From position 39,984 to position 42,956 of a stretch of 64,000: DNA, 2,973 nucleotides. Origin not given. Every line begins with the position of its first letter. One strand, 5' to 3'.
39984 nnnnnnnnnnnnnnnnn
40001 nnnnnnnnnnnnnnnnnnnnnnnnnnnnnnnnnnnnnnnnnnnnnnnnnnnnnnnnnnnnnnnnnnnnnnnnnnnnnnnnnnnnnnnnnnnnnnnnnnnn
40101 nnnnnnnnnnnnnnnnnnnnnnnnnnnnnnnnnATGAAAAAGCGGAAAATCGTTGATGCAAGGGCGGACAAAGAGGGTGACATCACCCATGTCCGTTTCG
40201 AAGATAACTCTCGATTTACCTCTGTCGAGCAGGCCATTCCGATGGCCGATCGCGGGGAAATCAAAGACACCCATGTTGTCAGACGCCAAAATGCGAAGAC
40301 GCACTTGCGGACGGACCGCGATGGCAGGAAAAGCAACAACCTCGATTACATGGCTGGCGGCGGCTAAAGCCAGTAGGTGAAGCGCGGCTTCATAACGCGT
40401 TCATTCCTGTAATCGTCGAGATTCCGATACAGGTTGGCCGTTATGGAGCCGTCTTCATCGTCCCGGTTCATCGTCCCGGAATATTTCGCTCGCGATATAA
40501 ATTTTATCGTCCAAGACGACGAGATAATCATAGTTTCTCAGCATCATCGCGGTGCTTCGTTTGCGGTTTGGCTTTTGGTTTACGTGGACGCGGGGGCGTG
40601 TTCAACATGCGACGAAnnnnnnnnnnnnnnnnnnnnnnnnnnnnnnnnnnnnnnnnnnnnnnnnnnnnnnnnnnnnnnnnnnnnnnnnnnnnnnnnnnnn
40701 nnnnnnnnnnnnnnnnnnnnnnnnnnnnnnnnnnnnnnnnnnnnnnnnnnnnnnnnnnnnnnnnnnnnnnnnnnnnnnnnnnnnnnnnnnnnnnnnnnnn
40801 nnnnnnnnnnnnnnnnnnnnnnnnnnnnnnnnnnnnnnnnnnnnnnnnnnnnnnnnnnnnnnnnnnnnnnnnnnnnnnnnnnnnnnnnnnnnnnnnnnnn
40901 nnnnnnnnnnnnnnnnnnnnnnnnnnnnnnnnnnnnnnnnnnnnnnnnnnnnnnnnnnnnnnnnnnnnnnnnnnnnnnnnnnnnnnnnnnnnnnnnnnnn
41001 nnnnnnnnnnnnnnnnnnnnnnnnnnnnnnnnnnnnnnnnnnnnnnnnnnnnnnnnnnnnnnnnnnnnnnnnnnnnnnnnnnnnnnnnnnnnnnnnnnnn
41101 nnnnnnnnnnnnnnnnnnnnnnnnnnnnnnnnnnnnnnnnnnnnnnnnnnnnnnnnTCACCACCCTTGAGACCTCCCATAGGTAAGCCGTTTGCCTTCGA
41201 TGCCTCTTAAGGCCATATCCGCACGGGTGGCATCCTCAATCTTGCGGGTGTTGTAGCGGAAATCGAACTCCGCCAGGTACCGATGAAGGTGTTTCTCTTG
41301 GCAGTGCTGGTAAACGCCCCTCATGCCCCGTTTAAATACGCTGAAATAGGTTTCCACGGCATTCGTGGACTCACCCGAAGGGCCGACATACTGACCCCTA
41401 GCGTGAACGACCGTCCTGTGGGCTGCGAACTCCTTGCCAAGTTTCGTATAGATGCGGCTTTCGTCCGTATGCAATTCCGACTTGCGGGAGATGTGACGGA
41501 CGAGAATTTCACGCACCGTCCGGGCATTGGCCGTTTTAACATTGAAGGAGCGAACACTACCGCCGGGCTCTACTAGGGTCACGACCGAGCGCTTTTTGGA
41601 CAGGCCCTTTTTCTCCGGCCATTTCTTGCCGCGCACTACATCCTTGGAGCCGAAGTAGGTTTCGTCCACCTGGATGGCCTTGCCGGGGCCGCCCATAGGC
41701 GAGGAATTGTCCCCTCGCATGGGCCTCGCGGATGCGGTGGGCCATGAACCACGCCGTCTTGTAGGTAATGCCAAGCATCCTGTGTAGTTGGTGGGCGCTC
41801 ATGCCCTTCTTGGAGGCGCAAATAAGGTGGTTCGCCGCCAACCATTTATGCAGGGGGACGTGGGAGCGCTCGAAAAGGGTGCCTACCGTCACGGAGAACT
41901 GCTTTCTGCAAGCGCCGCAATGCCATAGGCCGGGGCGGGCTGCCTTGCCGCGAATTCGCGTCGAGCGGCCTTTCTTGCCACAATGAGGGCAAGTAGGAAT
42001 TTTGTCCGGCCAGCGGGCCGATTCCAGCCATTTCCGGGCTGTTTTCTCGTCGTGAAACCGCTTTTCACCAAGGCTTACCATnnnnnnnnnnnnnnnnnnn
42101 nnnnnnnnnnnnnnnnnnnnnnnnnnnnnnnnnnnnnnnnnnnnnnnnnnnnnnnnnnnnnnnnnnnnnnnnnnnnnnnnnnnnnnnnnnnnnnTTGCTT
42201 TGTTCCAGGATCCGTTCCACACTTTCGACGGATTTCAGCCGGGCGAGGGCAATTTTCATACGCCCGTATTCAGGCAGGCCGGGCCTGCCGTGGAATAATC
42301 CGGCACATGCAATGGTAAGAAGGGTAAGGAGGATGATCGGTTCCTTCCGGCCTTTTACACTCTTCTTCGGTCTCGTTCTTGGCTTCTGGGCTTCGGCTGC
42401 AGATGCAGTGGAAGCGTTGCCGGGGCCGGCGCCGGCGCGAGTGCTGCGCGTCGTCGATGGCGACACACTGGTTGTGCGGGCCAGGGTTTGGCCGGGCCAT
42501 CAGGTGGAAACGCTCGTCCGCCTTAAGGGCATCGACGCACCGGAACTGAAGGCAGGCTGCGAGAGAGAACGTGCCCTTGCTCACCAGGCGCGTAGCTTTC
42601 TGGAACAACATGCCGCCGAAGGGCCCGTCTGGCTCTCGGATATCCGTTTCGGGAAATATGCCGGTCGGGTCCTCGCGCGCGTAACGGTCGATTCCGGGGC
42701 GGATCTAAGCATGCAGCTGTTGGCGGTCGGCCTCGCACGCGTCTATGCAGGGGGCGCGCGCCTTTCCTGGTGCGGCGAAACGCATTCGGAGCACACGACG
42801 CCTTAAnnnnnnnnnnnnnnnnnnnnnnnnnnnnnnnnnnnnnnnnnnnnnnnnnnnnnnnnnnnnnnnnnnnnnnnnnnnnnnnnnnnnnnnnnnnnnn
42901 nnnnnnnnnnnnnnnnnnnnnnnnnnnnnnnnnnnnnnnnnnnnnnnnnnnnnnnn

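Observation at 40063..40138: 38-bp perfect tandem duplication creating a 13-codon uORF and twin SD-sequestering hairpins upstream of the DUF3892 gene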

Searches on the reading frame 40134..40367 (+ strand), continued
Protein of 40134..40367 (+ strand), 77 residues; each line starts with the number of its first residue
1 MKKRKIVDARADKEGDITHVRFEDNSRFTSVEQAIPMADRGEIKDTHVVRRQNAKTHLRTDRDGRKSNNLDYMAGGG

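Call 65: fold_search(model_id=the predicted structure, library=pdb)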
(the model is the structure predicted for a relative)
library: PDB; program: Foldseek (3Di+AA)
matches with E <= 10: 107; with E <= 0.001: 0
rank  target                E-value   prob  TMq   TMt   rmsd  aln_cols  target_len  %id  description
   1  8gwa_D                1.1e+00  0.28  0.39  0.24   4.3        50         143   20  Structure of the intact photosynthetic light-harvesting antenna-reaction center complex from a green sulfur bacterium (released 2022-11-23)
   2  2ard                  1.4e+00  0.47  0.31  0.05   1.3        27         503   22  The structure of tryptophan 7-halogenase (PrnA) suggests a mechanism for regioselective chlorination (released 2005-10-04)
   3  2jkc                  1.5e+00  0.44  0.31  0.05   1.3        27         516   22  Crystal Structure of E346D of Tryptophan 7-Halogenase (PrnA) (released 2008-09-02)
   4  4z43                  2.0e+00  0.35  0.31  0.05   1.3        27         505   22  Crystal structure of Tryptophan 7-halogenase (PrnA) Mutant E450K (released 2016-01-20)
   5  4z44                  2.1e+00  0.35  0.31  0.05   1.3        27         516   22  F454K Mutant of Tryptophan 7-halogenase PrnA (released 2016-04-13)
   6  6sls_A                2.1e+00  0.35  0.31  0.05   1.3        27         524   22  Flavin-dependent tryptophan 6-halogenase Thal in complex with FAD (released 2019-10-16)
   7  9ltb_A                2.1e+00  0.28  0.30  0.05   1.6        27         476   18  Crystal structure of Altererythrobacter sp. S1-5 Tryptophan halogenase putative (released 2026-02-11)
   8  2apg                  2.1e+00  0.13  0.31  0.05   7.1        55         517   13  The structure of tryptophan 7-halogenase (PrnA)suggests a mechanism for regioselective chlorination (released 2005-10-04)
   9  2was_C                2.1e+00  0.08  0.25  0.19   6.0        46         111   20  Structure of the fungal type I FAS PPT domain (released 2009-08-25)
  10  6ib5_A                2.3e+00  0.11  0.31  0.05  15.4        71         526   13  Mutant of flavin-dependent tryptophan halogenase Thal with altered regioselectivity (Thal-RebH5) (released 2018-12-26)
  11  9luq_A                2.4e+00  0.25  0.31  0.05   1.9        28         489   21  Crystal structure of Pseudoalteromonas sp.L11 Tryptophan halogenase (released 2026-02-11)
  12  7cu2_B                2.6e+00  0.23  0.29  0.05   1.3        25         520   24  CRYSTAL STRUCTURE OF STREPTOMYCES ALBOGRISEOLUS FLAVIN-DEPENDENT TRYPTOPHAN 6-HALOGENASE THAL IN COMPLEX WITH REDUCED  (released 2020-11-25)
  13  6sls_B                2.7e+00  0.28  0.31  0.05   1.3        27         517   22  Flavin-dependent tryptophan 6-halogenase Thal in complex with FAD (released 2019-10-16)
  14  7kld_B                2.7e+00  0.04  0.22  0.18  11.3        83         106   13  Crystal Structure of an Essential Ribosomal Processing Protease Prp from S. aureus in complex with a covalently linked (released 2021-09-01)
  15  4peo_A                2.9e+00  0.03  0.23  0.21   9.9        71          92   15  Crystal structure of a hypothetical protein from Staphylococcus aureus. (released 2015-05-06)
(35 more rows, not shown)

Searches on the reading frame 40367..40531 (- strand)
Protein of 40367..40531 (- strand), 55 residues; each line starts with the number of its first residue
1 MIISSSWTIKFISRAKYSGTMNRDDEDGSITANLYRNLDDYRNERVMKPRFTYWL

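Call 37: search_protein_families(library=padloc, proteins=[window:40367-40531:-], max_evalue=0.01)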
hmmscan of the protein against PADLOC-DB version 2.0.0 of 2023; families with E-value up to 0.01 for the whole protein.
window:40367-40531:- (55 aa): 0 families

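Call 38: search_protein_families(library=pfam, proteins=[window:40367-40531:-], max_evalue=0.1)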
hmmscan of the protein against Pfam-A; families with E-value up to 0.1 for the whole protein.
window:40367-40531:- (55 aa): 1 family
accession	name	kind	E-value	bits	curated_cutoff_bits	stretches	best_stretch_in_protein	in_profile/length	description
PF08075.16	NOPS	-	0.00079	20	27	1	22-52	9-38/52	NOPS (NUC059) domain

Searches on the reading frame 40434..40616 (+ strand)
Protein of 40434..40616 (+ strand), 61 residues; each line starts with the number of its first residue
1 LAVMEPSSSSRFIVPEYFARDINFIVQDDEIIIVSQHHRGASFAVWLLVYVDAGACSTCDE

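Call 38: search_protein_families(library=pfam, proteins=[window:40434-40616:+], max_evalue=0.1)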
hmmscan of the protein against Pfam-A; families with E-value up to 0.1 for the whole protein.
window:40434-40616:+ (61 aa): 1 family
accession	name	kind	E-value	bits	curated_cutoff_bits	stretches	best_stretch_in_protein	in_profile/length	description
PF01043.26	SecA_PP_bind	-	0.026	15.5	23.5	1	16-37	70-91/110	SecA preprotein cross-linking domain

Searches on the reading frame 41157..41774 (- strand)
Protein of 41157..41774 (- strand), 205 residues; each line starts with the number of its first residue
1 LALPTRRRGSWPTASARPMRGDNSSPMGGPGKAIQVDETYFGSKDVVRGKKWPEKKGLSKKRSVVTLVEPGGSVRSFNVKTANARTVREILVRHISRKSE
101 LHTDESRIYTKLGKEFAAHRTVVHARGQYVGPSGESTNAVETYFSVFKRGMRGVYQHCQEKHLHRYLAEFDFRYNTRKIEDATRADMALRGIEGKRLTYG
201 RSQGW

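Call 7: search_protein_families(library=pfam, proteins=[window:41157-41774:-], max_evalue=0.01)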
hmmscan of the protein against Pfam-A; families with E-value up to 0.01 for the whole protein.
window:41157-41774:- (205 aa): 1 family
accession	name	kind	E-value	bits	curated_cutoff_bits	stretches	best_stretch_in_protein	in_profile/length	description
PF12762.13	DDE_Tnp_IS1595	-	2.7e-33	115.6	27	1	34-175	6-153/153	ISXO2-like transposase domain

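Call 80: find_encoding_contigs(protein=window:41157-41774:-, flank=3000, max_places=6)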
Protein window:41157-41774:- (205 aa): no gene with exactly this product is on record in the collection.

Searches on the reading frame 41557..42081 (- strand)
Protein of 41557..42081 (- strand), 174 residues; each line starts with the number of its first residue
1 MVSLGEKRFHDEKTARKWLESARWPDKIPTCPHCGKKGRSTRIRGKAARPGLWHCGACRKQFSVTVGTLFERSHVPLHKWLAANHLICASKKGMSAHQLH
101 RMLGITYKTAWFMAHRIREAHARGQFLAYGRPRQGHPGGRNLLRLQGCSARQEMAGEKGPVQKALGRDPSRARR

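Call 7: search_protein_families(library=pfam, proteins=[window:41557-42081:-], max_evalue=0.01)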
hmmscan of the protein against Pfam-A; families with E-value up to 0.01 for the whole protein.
window:41557-42081:- (174 aa): 2 families
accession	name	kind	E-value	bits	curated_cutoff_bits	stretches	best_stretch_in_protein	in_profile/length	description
PF12760.12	Zn_ribbon_IS1595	-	1.7e-12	47.5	25.4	1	11-61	2-46/46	Transposase zinc-ribbon domain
PF23550.1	zf_Tbcl_Rhp7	-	0.002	18.1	27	0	54-66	6-18/39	DNA repair protein rhp7 treble clef domain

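Call 81: find_encoding_contigs(protein=window:41557-42081:-, flank=3000, max_places=6)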
Protein window:41557-42081:- (174 aa): no gene with exactly this product is on record in the collection.

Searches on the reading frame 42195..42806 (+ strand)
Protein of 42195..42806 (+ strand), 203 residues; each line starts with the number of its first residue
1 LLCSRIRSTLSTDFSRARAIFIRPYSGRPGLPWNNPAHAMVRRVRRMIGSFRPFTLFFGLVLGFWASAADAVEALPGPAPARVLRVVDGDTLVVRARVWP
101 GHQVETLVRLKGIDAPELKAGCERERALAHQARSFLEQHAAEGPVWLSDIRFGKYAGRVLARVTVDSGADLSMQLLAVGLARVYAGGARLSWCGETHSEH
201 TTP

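Call 7: search_protein_families(library=pfam, proteins=[window:42195-42806:+], max_evalue=0.01)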
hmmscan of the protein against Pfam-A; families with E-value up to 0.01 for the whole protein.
window:42195-42806:+ (203 aa): 1 family
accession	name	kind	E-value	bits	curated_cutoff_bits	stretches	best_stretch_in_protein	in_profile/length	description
PF00565.23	SNase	-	8.1e-09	36.3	21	1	108-185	2-78/107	Staphylococcal nuclease homologue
